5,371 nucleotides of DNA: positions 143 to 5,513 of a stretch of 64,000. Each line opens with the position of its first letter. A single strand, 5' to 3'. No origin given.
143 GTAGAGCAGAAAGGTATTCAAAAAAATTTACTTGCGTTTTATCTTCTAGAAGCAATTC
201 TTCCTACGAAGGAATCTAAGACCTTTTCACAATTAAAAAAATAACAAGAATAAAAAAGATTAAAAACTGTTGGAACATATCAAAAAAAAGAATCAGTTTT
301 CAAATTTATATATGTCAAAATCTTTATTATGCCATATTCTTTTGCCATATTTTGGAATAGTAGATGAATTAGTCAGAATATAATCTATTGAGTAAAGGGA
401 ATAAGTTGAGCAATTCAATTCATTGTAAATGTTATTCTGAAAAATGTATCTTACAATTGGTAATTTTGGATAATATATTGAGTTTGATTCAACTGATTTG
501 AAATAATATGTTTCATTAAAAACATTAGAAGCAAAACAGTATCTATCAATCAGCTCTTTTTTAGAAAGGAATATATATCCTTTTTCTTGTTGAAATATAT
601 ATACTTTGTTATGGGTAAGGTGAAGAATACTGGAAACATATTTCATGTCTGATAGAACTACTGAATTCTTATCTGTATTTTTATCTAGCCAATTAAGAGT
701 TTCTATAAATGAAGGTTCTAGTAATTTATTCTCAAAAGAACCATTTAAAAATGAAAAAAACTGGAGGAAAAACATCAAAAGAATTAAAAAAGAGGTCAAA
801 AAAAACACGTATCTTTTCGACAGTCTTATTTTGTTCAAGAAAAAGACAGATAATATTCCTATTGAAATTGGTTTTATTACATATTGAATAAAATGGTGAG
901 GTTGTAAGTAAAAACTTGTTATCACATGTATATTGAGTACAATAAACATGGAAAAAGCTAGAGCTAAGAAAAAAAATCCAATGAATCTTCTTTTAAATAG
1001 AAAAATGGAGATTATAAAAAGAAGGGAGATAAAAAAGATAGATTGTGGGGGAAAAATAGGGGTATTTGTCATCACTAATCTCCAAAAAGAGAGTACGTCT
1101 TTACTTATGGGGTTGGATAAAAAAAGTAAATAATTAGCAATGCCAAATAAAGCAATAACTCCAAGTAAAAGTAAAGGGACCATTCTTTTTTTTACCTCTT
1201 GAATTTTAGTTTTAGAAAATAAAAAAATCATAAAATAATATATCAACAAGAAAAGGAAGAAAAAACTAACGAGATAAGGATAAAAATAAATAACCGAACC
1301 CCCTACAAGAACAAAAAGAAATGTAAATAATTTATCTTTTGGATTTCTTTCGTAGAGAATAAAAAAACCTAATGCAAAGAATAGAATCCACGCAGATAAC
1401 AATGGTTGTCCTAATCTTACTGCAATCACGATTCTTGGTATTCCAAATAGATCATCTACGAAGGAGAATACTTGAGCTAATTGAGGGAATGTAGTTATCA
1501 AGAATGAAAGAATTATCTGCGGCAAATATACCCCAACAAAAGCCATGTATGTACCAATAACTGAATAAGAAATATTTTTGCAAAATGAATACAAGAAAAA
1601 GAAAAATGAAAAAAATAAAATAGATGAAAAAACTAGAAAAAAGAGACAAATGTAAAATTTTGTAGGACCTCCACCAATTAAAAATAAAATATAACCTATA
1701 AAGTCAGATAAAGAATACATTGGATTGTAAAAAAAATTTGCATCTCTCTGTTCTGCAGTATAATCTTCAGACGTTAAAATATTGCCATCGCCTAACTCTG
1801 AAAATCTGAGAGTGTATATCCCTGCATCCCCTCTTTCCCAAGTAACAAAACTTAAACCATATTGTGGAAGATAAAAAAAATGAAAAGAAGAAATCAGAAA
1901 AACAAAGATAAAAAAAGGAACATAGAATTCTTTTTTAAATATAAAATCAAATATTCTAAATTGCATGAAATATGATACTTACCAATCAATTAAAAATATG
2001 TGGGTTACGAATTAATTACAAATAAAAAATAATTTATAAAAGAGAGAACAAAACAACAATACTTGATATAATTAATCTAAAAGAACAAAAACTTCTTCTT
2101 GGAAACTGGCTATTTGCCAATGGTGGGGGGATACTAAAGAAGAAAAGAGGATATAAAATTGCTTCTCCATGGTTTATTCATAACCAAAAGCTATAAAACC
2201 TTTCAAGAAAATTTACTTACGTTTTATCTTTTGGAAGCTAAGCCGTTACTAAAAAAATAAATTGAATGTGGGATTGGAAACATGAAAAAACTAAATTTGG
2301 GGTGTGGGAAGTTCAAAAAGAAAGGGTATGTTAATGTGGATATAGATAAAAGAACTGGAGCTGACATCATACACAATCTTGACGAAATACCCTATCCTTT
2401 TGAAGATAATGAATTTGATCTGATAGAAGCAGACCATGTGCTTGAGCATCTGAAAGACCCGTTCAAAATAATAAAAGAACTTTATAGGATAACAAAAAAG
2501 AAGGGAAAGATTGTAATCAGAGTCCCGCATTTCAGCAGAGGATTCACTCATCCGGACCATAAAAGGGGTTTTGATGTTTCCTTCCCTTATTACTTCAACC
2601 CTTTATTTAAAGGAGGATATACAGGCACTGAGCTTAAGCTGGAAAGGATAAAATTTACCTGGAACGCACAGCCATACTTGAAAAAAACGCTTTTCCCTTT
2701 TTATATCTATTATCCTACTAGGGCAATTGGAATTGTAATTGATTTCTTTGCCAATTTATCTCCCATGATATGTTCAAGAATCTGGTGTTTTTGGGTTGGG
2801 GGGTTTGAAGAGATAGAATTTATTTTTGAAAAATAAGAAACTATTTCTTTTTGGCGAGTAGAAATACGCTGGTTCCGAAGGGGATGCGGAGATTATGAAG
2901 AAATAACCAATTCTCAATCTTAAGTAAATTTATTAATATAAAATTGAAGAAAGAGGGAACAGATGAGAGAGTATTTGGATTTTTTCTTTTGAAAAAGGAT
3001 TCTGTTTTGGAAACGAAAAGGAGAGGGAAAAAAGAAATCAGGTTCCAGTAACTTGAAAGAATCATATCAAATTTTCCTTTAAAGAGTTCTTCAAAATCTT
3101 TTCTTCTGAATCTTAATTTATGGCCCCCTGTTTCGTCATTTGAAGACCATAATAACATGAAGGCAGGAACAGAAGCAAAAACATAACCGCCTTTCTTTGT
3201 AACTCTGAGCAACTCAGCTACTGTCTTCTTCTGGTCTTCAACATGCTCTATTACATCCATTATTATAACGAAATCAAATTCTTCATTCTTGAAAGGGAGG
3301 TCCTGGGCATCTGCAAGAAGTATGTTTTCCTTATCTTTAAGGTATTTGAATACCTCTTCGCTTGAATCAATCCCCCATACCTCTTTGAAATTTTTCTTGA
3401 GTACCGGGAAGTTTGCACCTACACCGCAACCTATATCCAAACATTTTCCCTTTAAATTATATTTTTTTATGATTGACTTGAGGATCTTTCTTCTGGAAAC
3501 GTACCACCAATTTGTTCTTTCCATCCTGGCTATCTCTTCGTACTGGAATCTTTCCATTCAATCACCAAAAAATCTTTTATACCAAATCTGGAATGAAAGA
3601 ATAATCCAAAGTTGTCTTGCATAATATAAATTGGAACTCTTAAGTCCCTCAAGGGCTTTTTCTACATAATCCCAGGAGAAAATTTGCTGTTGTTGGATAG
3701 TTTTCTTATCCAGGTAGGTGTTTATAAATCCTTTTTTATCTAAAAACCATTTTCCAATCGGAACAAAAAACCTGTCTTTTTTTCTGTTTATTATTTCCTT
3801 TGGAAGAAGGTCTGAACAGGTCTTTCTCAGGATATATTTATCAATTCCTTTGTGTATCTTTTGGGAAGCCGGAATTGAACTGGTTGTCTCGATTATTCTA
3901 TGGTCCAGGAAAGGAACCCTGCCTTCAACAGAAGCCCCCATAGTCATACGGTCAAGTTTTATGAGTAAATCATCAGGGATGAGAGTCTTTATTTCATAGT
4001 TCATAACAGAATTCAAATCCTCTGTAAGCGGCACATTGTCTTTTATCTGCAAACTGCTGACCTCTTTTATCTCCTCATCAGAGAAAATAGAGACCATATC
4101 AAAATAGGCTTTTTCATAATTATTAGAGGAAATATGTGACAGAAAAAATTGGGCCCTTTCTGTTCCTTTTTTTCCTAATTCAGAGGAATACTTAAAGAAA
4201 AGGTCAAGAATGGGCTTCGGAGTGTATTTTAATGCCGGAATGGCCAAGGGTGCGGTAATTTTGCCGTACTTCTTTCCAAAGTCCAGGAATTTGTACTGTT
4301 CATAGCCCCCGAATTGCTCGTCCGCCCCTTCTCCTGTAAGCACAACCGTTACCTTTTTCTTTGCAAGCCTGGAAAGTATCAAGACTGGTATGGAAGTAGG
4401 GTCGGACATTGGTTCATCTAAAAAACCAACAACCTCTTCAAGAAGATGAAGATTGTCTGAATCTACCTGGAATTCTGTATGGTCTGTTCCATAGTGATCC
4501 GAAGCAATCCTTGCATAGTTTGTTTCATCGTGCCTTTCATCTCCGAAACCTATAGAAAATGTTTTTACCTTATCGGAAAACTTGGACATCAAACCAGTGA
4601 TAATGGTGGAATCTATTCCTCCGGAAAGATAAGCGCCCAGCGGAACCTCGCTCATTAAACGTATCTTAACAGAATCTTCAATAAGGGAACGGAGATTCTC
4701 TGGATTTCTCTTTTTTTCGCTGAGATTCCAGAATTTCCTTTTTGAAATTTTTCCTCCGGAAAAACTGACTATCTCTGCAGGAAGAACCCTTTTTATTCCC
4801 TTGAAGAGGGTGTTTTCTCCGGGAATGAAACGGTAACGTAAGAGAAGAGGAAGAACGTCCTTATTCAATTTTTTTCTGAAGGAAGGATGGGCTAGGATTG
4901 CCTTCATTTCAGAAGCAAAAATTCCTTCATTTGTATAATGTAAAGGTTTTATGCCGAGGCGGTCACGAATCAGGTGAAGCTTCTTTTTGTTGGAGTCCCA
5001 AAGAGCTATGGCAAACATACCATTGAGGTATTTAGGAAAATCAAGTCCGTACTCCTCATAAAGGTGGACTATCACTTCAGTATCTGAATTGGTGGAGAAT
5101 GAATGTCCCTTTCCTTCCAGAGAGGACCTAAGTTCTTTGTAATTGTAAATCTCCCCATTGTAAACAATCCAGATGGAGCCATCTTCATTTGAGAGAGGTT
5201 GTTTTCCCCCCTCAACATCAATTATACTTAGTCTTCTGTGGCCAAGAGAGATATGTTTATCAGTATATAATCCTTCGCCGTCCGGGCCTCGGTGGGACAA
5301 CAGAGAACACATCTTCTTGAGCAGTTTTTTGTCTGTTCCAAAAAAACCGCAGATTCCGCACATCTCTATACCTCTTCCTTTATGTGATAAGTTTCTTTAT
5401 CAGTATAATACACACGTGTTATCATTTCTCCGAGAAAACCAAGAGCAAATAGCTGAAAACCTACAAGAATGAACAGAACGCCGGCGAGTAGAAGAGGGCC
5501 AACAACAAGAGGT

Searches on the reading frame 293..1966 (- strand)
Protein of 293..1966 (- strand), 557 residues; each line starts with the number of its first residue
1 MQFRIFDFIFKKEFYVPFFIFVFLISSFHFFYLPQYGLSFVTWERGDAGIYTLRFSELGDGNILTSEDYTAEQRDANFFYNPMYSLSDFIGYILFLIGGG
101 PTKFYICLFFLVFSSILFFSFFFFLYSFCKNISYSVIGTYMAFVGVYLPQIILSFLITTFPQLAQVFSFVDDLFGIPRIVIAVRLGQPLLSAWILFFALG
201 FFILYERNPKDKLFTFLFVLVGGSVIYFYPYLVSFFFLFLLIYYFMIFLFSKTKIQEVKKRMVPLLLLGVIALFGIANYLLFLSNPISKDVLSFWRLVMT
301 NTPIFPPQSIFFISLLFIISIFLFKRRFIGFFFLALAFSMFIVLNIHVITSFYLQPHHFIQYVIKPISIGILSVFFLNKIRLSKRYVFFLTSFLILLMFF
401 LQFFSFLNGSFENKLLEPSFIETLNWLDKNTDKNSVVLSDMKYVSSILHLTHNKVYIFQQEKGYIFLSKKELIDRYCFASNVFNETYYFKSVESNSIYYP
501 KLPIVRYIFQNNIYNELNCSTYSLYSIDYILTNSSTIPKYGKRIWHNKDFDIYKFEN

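Call 19: find_encoding_contigs(protein=window:293-1966:-, flank=10000, max_places=3)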
Protein window:293-1966:- (557 aa): 4 contigs read that carry it; 3 places shown.
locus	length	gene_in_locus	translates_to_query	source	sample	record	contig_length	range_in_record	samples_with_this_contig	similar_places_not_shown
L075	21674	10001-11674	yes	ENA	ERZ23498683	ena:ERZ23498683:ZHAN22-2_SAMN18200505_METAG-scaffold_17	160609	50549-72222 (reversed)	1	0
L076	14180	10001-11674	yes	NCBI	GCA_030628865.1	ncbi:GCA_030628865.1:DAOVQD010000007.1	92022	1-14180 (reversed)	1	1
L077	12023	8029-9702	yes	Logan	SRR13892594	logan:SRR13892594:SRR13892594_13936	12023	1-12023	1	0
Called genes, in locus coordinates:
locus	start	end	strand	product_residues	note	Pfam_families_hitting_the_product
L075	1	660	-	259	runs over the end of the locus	-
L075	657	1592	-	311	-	-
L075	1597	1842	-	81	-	-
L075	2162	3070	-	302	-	PF01073:3Beta_HSD, PF01370:Epimerase, PF02719:Polysacc_synt_2, PF04321:RmlD_sub_bind, PF05368:NmrA (faint), PF13460:NAD_binding_10, PF16363:GDP_Man_Dehyd, PF07993:NAD_binding_4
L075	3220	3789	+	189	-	PF28474:DUF8412, PF13376:OmdA (weak)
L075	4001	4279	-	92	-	PF03477:ATP-cone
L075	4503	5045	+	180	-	PF22600:MTPAP-like_central (faint), PF01909:NTP_transf_2, PF18765:Polbeta (weak)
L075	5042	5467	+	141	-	PF05168:HEPN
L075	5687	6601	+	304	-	PF00535:Glycos_transf_2, PF10111:Glyco_tranf_2_2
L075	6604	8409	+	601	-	PF13522:GATase_6, PF13537:GATase_7, PF00733:Asn_synthase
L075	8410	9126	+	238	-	PF13489:Methyltransf_23, PF01209:Ubie_methyltran (weak), PF07021:MetW (weak), PF13847:Methyltransf_31, PF08241:Methyltransf_11, PF08242:Methyltransf_12, PF13649:Methyltransf_25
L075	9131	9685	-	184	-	PF08241:Methyltransf_11, PF13489:Methyltransf_23 (weak), PF13847:Methyltransf_31 (weak)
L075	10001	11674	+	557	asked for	-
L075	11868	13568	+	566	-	-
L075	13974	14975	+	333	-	PF00044:Gp_dh_N, PF02800:Gp_dh_C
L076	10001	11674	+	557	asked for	-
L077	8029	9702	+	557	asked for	-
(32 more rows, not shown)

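Call 74: search_protein_families(library=phrogs, proteins=[window:293-1966:-], max_evalue=0.01)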
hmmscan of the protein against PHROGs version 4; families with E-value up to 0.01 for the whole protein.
window:293-1966:- (557 aa): 0 families

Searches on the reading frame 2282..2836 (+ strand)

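Call 75: search_protein_families(library=pfam, proteins=[window:2282-2836:+], max_evalue=0.01)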
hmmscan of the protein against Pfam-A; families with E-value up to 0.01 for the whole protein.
window:2282-2836:+ (184 aa): 6 families
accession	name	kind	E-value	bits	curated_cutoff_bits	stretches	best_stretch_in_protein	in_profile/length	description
PF08241.18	Methyltransf_11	-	6.6e-10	39.9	21.2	1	38-79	54-95/95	Methyltransferase domain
PF13489.12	Methyltransf_23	-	7.5e-07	29.5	27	1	31-82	68-119/164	Methyltransferase domain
PF13847.12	Methyltransf_31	-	5.7e-06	26.5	27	1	34-82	64-112/145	Methyltransferase domain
PF13649.12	Methyltransf_25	-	0.0017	19.4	27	1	38-75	58-97/97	Methyltransferase domain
PF08242.18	Methyltransf_12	-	0.0019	19.3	30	1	35-76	64-97/98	Methyltransferase domain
PF01209.24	Ubie_methyltran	-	0.0045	16.8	20.1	1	37-79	109-151/233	ubiE/COQ5 methyltransferase family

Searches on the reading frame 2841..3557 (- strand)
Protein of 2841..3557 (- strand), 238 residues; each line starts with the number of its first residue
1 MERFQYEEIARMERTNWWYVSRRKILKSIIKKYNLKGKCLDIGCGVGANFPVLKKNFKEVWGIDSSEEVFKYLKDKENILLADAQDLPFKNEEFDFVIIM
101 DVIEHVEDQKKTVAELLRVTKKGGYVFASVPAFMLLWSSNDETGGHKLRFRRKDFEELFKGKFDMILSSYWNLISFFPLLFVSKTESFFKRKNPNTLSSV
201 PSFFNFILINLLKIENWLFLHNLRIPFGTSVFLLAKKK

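Call 10: search_protein_families(library=pfam, proteins=[window:2841-3557:-], max_evalue=0.01)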
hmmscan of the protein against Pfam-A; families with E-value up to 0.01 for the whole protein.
window:2841-3557:- (238 aa): 11 families
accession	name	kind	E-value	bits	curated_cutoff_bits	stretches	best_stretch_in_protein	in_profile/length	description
PF08241.18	Methyltransf_11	-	2.2e-24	86.3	21.2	1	40-127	1-94/95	Methyltransferase domain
PF13649.12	Methyltransf_25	-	4.9e-19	69.2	27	1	40-124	2-97/97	Methyltransferase domain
PF13489.12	Methyltransf_23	-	7.2e-18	65.3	27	1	31-160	18-155/164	Methyltransferase domain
PF13847.12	Methyltransf_31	-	1.2e-12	48.2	27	1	38-130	6-111/145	Methyltransferase domain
PF08242.18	Methyltransf_12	-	2.4e-12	47.9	30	1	40-125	1-97/98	Methyltransferase domain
PF07021.18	MetW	-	3.5e-06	27.2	21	1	35-127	13-109/193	Methionine biosynthesis protein MetW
PF01209.24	Ubie_methyltran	-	4.5e-06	26.6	20.1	1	38-127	50-150/233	ubiE/COQ5 methyltransferase family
PF03848.20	TehB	-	0.00024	21.1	20.4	1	36-126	31-130/193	Tellurite resistance protein TehB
PF05219.18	DREV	-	0.0017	18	26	1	36-127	95-185/265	DREV methyltransferase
PF02353.26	CMAS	-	0.0054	16.5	27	0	26-126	51-162/273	Mycolic acid cyclopropane synthetase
PF08003.17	Methyltransf_9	-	0.0092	15.4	23.8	0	34-125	113-214/315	Protein of unknown function (DUF1698)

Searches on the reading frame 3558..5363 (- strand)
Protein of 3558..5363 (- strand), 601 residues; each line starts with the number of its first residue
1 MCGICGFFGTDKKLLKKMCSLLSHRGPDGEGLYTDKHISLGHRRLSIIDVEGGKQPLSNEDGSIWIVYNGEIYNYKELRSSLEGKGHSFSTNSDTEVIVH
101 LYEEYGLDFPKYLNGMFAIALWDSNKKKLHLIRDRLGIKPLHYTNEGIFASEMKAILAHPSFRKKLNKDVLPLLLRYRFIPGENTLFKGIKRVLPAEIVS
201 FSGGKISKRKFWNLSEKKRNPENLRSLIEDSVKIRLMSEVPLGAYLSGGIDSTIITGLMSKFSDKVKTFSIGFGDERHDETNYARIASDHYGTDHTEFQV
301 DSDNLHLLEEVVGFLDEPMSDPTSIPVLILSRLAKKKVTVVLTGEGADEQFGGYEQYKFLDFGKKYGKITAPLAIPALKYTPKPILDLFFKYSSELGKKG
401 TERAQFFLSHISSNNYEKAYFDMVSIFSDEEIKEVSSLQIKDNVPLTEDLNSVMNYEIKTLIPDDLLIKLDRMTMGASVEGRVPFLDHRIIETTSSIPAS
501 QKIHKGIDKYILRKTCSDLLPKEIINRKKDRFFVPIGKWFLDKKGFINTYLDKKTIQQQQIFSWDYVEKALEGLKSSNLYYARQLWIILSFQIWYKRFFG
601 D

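Call 10: search_protein_families(library=pfam, proteins=[window:3558-5363:-], max_evalue=0.01)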
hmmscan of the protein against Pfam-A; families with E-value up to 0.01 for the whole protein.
window:3558-5363:- (601 aa): 4 families
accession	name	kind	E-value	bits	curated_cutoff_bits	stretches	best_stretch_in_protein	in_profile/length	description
PF00733.27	Asn_synthase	-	5.4e-93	312.9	21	1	224-595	2-353/354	Asparagine synthase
PF13537.11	GATase_7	-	2.6e-47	160.3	25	1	42-158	1-123/123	Glutamine amidotransferase domain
PF13522.11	GATase_6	-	5.5e-41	140.1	27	1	27-151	1-129/130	Glutamine amidotransferase domain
PF06508.19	QueC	-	0.0002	21.4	22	1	246-301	6-61/210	Queuosine biosynthesis protein QueC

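Call 73: list_cluster_members(proteins=[window:3558-5363:-, window:2841-3557:-, window:2282-2836:+, window:293-1966:-, window:10125-10370:+, window:11307-12086:+])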
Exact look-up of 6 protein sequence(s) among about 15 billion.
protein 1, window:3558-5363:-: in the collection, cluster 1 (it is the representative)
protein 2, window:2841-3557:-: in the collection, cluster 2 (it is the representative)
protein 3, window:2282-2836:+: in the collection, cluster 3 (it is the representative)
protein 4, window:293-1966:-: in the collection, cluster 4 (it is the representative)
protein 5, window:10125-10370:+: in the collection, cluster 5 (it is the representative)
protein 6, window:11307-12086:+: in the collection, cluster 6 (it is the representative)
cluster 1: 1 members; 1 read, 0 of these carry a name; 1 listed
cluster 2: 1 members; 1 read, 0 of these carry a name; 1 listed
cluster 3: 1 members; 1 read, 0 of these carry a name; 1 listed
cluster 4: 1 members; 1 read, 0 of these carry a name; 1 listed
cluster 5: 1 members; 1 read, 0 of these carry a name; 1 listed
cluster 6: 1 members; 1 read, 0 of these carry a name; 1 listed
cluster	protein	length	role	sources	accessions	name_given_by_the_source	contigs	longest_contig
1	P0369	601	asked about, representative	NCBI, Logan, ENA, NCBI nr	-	-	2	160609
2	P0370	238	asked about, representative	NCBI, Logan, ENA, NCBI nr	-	-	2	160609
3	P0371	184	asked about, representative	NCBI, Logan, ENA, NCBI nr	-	-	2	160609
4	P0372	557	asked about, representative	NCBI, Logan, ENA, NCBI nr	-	-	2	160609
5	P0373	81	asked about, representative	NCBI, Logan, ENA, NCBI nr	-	-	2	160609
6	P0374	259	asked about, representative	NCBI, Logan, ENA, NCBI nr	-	-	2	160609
